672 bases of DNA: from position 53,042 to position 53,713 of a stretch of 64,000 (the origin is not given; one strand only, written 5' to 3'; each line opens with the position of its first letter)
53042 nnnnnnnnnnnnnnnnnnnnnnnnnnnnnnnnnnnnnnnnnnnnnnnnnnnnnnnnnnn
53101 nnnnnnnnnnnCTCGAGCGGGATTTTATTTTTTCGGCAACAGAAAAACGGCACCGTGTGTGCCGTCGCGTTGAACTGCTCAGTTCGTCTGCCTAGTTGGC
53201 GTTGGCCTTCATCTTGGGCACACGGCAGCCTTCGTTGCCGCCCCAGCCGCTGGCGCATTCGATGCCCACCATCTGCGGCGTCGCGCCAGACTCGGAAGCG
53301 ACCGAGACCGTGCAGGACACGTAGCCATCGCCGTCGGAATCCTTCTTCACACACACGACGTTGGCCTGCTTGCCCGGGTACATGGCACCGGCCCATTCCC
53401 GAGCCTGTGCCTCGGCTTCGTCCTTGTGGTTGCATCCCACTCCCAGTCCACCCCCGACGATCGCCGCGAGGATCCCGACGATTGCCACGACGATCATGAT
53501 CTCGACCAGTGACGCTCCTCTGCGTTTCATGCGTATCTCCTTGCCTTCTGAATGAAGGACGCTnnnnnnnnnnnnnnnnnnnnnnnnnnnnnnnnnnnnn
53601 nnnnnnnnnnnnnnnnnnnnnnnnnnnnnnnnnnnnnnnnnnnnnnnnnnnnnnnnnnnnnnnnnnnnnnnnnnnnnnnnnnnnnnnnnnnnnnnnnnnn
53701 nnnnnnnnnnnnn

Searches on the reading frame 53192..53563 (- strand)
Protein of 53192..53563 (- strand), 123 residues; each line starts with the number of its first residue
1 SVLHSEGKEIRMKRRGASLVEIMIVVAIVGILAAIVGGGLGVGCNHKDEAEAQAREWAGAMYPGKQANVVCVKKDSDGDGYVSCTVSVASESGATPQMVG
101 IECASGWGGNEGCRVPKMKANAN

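Call 62: search_protein_families(library=pfam, proteins=[window:53192-53563:-], max_evalue=0.01)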
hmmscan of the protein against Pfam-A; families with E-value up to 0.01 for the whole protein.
window:53192-53563:- (123 aa): 1 family
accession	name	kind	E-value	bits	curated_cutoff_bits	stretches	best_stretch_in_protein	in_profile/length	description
PF07963.17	N_methyl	-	2e-06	27.5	21.2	1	11-36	1-26/27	Prokaryotic N-terminal methylation motif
